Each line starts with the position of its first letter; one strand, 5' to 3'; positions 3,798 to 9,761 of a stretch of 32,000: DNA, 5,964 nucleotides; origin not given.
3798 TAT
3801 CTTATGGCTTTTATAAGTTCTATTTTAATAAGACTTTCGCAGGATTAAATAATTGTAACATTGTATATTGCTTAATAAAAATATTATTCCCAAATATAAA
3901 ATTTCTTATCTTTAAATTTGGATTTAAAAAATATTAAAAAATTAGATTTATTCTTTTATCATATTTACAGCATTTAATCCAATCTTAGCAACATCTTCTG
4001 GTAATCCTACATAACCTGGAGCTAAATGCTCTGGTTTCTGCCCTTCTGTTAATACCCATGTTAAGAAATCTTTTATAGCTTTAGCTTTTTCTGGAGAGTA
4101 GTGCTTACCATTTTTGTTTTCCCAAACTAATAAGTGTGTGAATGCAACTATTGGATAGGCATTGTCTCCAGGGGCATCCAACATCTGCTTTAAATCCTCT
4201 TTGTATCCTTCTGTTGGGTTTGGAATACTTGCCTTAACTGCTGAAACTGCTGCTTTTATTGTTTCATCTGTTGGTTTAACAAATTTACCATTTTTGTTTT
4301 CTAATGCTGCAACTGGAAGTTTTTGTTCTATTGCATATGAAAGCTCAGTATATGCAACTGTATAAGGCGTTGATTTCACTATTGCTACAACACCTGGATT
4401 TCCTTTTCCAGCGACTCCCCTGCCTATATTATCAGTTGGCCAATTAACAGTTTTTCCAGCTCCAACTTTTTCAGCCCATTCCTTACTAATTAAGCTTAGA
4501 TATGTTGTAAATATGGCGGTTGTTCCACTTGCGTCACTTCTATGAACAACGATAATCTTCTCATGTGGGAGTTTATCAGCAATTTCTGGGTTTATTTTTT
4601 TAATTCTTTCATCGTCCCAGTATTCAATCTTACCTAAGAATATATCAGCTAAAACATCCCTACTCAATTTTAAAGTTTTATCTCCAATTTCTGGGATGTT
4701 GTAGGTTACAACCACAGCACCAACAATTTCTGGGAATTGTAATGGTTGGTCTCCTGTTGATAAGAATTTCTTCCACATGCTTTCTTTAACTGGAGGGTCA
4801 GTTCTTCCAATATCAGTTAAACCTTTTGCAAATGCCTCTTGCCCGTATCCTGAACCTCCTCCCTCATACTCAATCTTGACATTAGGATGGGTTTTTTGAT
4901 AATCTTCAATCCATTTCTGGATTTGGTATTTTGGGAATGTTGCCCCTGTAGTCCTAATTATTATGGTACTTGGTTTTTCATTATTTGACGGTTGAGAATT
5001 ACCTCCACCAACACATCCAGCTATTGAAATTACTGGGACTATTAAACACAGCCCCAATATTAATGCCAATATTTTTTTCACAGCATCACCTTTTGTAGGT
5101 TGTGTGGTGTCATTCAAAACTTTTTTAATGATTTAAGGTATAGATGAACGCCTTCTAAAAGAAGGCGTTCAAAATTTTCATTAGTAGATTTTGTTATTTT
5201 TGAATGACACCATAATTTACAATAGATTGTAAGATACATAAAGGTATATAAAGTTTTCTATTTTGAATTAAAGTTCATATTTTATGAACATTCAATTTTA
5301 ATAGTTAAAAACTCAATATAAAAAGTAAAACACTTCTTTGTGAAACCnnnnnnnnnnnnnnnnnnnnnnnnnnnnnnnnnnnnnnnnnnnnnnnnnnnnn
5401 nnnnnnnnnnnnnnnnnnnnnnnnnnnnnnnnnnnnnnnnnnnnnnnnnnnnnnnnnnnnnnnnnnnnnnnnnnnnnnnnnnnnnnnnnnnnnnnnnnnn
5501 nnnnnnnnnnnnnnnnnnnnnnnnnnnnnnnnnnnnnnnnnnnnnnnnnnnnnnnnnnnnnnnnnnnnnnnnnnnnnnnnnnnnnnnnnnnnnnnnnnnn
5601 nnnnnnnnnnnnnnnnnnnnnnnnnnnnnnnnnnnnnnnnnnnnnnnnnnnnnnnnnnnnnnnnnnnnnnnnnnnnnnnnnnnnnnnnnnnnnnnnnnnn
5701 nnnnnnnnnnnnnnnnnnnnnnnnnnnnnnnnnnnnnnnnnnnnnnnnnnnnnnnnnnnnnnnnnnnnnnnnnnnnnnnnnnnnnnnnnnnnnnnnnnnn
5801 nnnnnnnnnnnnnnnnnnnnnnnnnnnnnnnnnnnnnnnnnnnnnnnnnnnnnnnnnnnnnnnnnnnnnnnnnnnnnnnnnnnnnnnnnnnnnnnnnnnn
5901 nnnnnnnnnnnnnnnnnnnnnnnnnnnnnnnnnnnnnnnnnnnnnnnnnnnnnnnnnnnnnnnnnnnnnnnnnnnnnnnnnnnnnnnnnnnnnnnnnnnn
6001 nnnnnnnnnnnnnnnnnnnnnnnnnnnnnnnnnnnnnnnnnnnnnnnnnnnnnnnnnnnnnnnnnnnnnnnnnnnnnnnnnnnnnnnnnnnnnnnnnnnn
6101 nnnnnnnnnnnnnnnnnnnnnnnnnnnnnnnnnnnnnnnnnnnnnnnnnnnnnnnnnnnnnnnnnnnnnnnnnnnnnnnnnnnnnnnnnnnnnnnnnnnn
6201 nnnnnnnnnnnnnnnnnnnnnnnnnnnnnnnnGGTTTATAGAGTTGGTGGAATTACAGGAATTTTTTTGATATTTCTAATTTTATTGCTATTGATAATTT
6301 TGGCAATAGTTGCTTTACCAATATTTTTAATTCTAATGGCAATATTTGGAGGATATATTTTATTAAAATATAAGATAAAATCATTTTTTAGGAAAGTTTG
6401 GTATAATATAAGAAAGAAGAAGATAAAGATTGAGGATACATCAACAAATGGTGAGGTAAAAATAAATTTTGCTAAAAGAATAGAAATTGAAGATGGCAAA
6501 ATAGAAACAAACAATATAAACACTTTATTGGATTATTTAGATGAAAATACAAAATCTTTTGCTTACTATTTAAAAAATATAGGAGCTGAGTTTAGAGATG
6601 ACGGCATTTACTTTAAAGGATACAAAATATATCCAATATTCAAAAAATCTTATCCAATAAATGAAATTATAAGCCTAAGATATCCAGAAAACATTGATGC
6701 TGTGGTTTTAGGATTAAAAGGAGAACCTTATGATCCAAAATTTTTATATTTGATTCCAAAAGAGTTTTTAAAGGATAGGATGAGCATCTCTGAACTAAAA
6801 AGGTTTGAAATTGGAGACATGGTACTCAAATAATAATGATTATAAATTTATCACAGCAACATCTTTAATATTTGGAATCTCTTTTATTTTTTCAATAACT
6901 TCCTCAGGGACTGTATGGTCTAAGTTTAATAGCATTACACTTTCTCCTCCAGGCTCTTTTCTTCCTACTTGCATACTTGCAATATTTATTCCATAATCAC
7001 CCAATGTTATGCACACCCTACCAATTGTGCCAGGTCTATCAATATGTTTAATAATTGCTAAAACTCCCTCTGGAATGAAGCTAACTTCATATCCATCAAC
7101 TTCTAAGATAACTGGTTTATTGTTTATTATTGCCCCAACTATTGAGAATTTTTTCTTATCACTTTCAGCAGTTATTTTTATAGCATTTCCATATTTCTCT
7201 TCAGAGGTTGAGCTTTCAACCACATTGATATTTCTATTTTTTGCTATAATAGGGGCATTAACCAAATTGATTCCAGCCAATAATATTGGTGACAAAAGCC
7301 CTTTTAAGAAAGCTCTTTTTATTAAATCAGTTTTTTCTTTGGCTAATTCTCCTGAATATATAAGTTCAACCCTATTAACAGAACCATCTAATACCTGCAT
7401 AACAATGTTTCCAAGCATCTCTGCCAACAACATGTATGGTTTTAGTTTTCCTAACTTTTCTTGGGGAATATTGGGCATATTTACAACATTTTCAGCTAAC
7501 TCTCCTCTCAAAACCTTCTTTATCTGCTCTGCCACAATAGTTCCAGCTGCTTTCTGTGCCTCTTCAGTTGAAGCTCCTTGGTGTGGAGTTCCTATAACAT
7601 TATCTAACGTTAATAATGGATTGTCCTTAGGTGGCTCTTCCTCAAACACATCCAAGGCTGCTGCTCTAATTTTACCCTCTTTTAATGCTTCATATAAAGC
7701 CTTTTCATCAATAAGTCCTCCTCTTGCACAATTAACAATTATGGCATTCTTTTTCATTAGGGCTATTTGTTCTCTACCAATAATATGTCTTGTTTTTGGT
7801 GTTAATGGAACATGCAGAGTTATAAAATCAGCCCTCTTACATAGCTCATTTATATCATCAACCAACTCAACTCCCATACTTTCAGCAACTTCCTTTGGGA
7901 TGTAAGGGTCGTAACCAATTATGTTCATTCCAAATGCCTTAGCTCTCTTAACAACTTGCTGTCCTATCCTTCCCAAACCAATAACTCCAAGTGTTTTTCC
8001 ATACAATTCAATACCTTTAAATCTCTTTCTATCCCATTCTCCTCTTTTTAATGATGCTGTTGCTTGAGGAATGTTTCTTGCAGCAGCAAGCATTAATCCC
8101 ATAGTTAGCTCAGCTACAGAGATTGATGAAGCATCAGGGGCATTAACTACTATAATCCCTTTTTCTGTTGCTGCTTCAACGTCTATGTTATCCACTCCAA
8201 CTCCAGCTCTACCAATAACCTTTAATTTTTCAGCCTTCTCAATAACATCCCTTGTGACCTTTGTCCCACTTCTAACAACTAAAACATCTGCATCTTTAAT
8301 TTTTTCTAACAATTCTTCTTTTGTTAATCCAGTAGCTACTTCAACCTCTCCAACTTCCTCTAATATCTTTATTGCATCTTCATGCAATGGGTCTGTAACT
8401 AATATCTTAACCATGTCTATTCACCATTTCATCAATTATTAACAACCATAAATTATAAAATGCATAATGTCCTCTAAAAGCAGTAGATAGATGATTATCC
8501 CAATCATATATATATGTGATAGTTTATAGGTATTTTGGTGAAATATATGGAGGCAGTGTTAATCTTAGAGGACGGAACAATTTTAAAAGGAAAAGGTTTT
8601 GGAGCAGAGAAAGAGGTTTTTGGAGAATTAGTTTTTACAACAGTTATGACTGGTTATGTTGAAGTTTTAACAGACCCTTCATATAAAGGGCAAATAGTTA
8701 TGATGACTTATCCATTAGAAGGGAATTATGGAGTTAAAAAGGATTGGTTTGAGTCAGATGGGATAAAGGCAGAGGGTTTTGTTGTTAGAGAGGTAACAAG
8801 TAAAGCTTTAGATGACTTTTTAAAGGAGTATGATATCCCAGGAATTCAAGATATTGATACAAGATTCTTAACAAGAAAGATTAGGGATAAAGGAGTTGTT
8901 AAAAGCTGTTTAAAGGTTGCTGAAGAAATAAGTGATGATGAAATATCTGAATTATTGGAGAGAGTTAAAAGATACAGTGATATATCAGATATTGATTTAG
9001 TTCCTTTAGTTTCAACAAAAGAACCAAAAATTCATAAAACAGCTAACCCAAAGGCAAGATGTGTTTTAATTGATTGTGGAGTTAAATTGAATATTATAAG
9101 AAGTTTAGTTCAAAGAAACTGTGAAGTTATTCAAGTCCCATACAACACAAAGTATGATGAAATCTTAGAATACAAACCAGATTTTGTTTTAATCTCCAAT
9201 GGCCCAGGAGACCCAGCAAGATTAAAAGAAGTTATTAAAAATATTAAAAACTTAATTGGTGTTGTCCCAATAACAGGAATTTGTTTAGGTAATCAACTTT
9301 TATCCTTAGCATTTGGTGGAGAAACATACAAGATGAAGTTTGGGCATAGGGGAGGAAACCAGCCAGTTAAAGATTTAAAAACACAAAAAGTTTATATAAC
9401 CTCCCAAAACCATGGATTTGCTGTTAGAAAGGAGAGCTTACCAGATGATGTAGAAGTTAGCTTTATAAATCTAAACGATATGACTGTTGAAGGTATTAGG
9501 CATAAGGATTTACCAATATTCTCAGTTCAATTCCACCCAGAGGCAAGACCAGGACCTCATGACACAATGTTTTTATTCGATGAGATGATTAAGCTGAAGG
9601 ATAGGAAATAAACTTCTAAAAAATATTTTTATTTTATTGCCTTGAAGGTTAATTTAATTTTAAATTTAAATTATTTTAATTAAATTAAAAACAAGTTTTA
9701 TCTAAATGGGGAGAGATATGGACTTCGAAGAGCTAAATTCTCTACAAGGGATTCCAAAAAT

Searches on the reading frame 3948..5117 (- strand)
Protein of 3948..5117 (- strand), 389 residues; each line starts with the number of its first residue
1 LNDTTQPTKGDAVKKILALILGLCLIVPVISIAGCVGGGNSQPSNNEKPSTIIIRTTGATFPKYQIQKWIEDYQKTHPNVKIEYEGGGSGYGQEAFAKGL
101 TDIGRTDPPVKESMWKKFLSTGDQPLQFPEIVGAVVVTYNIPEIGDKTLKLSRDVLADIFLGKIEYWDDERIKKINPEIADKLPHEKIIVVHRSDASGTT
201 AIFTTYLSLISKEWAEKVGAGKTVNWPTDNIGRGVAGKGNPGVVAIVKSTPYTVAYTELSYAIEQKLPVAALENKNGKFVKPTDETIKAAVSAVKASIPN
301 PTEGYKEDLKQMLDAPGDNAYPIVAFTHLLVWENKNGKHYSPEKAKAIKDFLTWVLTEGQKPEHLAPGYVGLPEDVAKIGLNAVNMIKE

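Call 15: search_protein_families(library=pfam, proteins=[window:3948-5117:-])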
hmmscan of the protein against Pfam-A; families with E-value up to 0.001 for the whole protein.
window:3948-5117:- (389 aa): 2 families
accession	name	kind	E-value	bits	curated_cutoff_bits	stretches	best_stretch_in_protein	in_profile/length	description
PF12849.12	PBP_like_2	-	3.4e-38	132.4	27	1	49-357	5-265/267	PBP superfamily domain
PF01547.30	SBP_bac_1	-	3.8e-25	90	26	1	65-361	9-306/307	Bacterial extracellular solute-binding protein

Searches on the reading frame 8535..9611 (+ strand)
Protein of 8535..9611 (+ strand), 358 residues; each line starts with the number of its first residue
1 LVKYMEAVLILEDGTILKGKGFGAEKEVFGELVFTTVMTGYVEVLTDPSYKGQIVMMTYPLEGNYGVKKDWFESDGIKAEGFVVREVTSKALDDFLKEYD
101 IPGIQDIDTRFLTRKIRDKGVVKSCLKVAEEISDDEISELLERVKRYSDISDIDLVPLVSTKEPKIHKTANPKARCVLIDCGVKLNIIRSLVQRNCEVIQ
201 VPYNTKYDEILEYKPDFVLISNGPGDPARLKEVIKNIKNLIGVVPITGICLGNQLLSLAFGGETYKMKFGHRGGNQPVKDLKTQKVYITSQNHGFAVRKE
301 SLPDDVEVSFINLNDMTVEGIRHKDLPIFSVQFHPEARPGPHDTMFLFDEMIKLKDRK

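Call 15: search_protein_families(library=pfam, proteins=[window:8535-9611:+])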
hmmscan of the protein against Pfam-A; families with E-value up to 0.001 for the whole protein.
window:8535-9611:+ (358 aa): 3 families
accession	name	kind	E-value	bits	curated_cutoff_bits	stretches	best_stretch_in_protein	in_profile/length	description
PF00117.34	GATase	-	2.1e-58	197.6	22.8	1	177-353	1-189/190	Glutamine amidotransferase class-I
PF00988.28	CPSase_sm_chain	-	2e-45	154.1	27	1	9-125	1-125/126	Carbamoyl-phosphate synthase small chain, CPSase domain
PF07722.19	Peptidase_C26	-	3.6e-08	33.9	20.5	0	243-267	105-129/219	Peptidase C26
